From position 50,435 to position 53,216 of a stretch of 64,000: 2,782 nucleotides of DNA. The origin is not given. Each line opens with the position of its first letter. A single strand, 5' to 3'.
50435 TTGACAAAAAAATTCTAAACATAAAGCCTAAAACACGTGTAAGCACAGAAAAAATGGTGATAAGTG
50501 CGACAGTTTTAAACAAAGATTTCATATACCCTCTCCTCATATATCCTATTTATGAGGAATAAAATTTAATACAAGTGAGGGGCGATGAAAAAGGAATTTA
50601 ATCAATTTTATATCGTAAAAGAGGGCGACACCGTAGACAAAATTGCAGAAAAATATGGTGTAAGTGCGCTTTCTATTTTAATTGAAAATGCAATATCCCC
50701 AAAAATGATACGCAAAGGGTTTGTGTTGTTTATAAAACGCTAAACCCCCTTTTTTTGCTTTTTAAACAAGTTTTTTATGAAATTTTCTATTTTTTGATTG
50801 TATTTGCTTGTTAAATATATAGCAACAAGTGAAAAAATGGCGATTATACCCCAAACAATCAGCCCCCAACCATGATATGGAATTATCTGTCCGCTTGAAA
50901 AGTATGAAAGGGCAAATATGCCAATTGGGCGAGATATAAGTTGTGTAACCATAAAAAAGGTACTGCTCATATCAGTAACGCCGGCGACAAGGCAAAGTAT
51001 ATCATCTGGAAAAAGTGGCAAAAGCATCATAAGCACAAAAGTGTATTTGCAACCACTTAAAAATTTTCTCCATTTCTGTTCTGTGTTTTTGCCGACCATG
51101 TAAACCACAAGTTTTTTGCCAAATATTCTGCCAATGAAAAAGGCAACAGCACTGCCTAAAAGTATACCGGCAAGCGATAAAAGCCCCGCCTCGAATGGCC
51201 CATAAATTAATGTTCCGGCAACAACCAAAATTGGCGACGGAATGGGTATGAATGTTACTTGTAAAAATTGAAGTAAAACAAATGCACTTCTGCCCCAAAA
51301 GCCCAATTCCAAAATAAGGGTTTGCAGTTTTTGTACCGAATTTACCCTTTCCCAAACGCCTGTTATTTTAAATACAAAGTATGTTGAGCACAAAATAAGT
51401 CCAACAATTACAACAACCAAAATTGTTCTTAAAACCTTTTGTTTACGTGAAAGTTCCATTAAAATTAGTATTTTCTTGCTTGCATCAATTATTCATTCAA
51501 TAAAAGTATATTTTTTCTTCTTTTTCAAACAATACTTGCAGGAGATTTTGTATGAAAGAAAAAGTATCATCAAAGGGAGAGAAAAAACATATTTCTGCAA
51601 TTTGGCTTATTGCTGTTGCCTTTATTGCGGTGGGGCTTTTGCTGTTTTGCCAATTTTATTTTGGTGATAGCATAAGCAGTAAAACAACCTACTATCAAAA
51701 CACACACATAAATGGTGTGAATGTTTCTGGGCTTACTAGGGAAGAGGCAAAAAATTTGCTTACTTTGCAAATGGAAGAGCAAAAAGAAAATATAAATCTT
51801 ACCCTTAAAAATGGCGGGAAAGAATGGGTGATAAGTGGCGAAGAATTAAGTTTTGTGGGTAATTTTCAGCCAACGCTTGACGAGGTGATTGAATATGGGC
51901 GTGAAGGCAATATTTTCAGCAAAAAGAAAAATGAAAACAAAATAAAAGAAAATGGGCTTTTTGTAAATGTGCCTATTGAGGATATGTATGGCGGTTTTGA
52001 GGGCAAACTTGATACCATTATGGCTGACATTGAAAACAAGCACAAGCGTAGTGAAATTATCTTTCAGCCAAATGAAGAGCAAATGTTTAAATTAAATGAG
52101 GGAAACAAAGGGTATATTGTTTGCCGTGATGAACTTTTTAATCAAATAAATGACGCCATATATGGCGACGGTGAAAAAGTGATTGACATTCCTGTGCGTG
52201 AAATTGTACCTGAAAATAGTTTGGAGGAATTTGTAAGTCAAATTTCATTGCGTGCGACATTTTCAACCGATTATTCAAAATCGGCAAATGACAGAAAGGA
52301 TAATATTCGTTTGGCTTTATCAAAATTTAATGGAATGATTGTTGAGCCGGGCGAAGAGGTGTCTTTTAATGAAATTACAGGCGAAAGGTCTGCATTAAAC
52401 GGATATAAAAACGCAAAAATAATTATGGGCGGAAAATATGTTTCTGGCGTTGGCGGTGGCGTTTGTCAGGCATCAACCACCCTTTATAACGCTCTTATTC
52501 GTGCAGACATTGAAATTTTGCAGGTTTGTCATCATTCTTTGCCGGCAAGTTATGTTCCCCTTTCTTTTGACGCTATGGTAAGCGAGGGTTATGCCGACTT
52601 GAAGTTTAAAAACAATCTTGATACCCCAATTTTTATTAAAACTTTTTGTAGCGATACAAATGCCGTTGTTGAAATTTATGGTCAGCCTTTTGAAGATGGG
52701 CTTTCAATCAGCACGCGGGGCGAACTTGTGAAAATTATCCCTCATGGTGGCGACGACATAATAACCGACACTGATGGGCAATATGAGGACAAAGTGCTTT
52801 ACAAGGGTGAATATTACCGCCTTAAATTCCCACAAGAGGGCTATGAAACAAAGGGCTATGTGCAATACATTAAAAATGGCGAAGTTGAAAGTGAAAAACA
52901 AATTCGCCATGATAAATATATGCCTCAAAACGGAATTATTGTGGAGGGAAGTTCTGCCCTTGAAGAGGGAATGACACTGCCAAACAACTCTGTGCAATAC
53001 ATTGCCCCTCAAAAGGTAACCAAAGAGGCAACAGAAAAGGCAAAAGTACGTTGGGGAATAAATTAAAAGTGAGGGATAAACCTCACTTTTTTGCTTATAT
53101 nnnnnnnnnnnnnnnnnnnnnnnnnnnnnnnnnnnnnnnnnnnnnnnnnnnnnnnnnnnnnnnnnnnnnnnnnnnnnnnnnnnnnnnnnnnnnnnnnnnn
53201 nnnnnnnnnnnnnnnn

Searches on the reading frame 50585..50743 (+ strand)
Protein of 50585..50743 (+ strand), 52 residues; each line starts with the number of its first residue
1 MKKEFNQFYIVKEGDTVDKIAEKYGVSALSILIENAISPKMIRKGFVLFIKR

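Call 29: find_encoding_contigs(protein=window:50585-50743:+, flank=5000, max_places=10)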
Protein window:50585-50743:+ (52 aa): 15 contigs read that carry it; 10 places shown.
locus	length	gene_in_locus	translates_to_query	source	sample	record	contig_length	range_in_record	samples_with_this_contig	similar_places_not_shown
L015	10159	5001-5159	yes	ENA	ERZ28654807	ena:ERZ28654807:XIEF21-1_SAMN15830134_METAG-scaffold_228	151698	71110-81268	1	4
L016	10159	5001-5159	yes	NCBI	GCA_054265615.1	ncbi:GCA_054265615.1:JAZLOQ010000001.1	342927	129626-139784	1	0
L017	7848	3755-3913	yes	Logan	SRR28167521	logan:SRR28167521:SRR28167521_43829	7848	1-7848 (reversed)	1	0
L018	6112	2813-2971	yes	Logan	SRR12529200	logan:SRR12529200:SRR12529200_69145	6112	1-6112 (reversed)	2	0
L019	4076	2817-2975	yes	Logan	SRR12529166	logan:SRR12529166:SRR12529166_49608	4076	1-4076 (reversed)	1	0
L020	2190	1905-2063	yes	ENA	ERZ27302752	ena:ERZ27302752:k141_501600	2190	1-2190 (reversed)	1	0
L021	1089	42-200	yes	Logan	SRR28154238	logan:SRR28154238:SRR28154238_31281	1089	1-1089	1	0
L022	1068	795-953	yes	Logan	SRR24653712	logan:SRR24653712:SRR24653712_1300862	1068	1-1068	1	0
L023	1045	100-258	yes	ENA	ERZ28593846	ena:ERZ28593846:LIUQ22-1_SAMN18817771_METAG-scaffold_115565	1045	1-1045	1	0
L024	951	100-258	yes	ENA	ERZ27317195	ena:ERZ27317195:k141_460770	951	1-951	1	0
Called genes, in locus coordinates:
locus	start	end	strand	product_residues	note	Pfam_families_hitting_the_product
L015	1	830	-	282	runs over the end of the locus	PF25087:GMPPB_C (weak)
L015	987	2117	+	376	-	-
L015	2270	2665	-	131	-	PF14276:DUF4363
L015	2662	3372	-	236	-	PF04239:DUF421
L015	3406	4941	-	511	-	PF01554:MatE, PF01943:Polysacc_synt, PF13440:Polysacc_synt_3 (faint), PF03023:MurJ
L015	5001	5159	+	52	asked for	PF01476:LysM, PF23473:LysM3_LYK4_5 (weak)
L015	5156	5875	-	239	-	PF09335:VTT_dom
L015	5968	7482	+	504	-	PF04294:VanW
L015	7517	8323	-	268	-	PF19789:DUF6273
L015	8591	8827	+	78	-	-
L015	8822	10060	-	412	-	PF01743:PolyA_pol, PF12627:PolyA_pol_RNAbd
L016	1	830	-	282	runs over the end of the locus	PF25087:GMPPB_C (weak)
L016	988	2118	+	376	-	-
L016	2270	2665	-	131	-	PF14276:DUF4363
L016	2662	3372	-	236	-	PF04239:DUF421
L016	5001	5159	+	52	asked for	PF01476:LysM, PF23473:LysM3_LYK4_5 (weak)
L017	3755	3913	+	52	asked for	PF01476:LysM, PF23473:LysM3_LYK4_5 (weak)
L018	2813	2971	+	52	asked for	PF01476:LysM, PF23473:LysM3_LYK4_5 (weak)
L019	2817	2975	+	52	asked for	PF01476:LysM, PF23473:LysM3_LYK4_5 (weak)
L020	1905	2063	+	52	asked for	PF01476:LysM, PF23473:LysM3_LYK4_5 (weak)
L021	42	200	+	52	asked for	PF01476:LysM, PF23473:LysM3_LYK4_5 (weak)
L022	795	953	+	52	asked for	PF01476:LysM, PF23473:LysM3_LYK4_5 (weak)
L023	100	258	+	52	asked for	PF01476:LysM, PF23473:LysM3_LYK4_5 (weak)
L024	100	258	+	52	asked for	PF01476:LysM, PF23473:LysM3_LYK4_5 (weak)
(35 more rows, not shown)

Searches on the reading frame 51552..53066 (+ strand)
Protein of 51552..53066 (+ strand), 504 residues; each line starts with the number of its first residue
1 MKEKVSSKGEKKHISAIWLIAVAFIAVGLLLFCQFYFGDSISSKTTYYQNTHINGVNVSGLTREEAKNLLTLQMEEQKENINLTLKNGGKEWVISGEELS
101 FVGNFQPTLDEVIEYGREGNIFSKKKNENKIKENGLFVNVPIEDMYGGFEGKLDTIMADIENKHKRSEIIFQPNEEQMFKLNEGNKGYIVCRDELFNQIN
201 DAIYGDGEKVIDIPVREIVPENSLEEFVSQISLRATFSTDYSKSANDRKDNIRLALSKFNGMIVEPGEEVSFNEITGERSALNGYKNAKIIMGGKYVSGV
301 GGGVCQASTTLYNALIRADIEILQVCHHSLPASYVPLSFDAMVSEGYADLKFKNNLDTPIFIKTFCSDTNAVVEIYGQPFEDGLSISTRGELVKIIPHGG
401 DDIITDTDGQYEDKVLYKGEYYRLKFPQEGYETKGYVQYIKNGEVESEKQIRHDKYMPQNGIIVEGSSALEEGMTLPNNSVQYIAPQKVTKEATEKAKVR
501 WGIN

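Call 5: search_protein_families(library=pfam, proteins=[window:51552-53066:+], max_evalue=0.01)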
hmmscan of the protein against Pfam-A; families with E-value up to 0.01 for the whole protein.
window:51552-53066:+ (504 aa): 2 families
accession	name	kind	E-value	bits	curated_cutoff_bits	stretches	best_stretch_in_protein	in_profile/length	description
PF04294.18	VanW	-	6.9e-47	158.6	27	1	248-376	2-130/130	VanW like protein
PF12229.13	PG_binding_4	-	0.00032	21.3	22.1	1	92-211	1-116/117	Putative peptidoglycan binding domain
